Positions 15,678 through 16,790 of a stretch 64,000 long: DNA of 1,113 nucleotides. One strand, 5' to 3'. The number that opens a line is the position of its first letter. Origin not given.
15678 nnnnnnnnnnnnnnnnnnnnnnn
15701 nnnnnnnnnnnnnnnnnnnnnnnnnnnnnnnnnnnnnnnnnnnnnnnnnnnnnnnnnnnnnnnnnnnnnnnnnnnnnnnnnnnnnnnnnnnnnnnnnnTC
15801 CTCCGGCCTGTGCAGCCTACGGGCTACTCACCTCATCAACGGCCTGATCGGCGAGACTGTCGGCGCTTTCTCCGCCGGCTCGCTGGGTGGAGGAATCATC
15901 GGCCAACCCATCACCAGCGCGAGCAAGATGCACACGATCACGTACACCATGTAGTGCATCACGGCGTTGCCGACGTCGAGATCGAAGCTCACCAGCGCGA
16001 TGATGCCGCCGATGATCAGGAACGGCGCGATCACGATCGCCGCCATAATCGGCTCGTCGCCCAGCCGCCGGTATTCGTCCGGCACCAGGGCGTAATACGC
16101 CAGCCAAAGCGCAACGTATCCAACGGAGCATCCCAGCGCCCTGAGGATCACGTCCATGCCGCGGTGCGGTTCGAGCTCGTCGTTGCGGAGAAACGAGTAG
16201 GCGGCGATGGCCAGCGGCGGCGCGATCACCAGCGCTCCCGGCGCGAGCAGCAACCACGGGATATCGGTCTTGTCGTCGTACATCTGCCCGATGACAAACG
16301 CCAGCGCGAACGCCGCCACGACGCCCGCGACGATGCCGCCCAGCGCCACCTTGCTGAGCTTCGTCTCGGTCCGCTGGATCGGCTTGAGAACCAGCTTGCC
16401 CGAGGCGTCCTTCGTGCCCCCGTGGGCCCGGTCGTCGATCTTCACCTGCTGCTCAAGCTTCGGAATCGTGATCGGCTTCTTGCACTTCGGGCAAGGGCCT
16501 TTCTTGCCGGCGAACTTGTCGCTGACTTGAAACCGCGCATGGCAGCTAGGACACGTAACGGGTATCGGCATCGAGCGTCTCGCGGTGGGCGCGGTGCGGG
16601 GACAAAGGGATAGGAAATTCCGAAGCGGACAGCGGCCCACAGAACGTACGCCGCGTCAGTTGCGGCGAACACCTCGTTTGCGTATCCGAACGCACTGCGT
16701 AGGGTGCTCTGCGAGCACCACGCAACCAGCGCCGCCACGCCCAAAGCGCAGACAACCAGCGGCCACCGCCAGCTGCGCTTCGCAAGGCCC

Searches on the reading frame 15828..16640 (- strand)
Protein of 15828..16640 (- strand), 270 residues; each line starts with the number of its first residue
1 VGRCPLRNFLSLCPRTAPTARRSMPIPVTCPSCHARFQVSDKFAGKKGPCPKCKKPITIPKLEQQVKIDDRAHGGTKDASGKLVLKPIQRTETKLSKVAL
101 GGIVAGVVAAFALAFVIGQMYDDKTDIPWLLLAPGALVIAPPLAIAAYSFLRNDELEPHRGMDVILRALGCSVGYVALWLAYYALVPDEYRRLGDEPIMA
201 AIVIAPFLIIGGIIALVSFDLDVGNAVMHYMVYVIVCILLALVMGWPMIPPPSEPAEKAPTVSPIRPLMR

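Call 4: search_protein_families(library=pfam, proteins=[window:15828-16640:-], max_evalue=0.01)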
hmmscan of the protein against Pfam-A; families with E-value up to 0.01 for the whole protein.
window:15828-16640:- (270 aa): 3 families
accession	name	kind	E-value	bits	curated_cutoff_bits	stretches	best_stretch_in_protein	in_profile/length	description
PF13717.11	Zn_ribbon_4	-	0.00095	19.5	30.3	1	28-56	3-34/36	zinc-ribbon domain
PF12271.14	Chs7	-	0.004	17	25.1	1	90-246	111-270/287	Chitin synthase export chaperone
PF19134.6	DUF5817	-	0.0041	17.5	31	1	28-73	4-47/57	Domain of unknown function (DUF5817)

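Call 82: find_homologous_proteins(query=window:15828-16640:-, max_evalue=1e-10)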
Query window:15828-16640:- (270 aa): 437 proteins with E <= 1e-10 among 4763 candidates; the best 120 are listed.
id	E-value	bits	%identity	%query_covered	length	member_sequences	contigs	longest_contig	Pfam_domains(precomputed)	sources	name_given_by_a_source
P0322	5.1e-160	549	100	91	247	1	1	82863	-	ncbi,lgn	ncbi:MAG: hypothetical protein WD875_14960 [Pirellulales bacterium]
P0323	3.3e-136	471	84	91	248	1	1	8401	-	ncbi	-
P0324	1.2e-131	456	81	91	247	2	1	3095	-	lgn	-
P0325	1.7e-131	456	80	91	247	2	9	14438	-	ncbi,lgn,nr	ncbi:MAG: hypothetical protein DCC68_21945 [Planctomycetota bacterium]|nr:MAG: hypothetical protein 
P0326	1.0e-128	447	78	91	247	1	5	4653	-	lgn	-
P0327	1.1e-127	443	78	91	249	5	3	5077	-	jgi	jgi:hypothetical protein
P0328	2.8e-124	432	77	91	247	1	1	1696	-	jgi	jgi:hypothetical protein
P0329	3.5e-122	425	77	91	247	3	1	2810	-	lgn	-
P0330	1.3e-121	423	77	91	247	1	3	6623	-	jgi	jgi:hypothetical protein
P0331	7.6e-85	303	56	88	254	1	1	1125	-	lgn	-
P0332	4.5e-64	235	50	84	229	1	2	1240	-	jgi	jgi:cation transport ATPase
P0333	4.1e-62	228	49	84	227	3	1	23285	-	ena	-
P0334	1.9e-61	226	47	84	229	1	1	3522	-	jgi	jgi:hypothetical protein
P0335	3.9e-61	225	48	84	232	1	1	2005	-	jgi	jgi:hypothetical protein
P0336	3.1e-60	222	48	84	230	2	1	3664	-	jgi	jgi:predicted Zn finger-like uncharacterized protein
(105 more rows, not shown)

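Call 83: find_encoding_contigs(protein=P0325, flank=8000, max_places=3)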
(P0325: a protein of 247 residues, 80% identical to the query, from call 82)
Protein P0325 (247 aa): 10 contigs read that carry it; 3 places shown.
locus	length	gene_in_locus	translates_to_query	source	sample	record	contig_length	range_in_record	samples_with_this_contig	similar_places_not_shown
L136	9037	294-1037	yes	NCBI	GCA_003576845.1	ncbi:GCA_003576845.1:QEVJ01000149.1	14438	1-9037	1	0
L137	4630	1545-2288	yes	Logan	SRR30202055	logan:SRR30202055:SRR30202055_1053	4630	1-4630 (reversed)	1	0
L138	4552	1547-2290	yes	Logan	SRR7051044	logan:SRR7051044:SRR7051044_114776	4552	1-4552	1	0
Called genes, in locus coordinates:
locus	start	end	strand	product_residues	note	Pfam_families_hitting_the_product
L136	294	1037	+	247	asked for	-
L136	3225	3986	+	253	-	PF00488:MutS_V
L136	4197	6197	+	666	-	PF00664:ABC_membrane, PF00005:ABC_tran, PF02463:SMC_N (faint), PF13175:AAA_15 (weak)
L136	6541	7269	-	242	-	PF00535:Glycos_transf_2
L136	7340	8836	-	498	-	-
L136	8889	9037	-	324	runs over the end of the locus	PF03016:Exostosin_GT47, PF24785:RXYLT1_C (weak)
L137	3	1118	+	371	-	?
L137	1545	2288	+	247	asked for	-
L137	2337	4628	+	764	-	?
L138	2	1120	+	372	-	?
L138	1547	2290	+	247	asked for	-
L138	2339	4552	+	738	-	?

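Call 84: find_encoding_contigs(protein=P0323, flank=8000, max_places=2)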
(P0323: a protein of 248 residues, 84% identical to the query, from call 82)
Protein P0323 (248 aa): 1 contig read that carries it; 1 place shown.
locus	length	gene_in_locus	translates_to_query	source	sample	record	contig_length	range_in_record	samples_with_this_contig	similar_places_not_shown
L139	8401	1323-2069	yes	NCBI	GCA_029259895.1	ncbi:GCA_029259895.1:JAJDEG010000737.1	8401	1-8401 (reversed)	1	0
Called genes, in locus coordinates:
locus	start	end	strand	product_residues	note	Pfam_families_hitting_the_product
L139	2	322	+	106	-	?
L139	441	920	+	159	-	PF01878:EVE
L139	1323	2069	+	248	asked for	-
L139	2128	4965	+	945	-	PF01624:MutS_I, PF05188:MutS_II, PF05192:MutS_III, PF05190:MutS_IV, PF00488:MutS_V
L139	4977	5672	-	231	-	PF03703:bPH_2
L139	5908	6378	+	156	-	PF22811:Zn_ribbon_NrdR, PF03477:ATP-cone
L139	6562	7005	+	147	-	PF15639:Tox-MPTase3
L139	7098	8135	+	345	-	PF22825:HpiC1-like, PF00404:Dockerin_1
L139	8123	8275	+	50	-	-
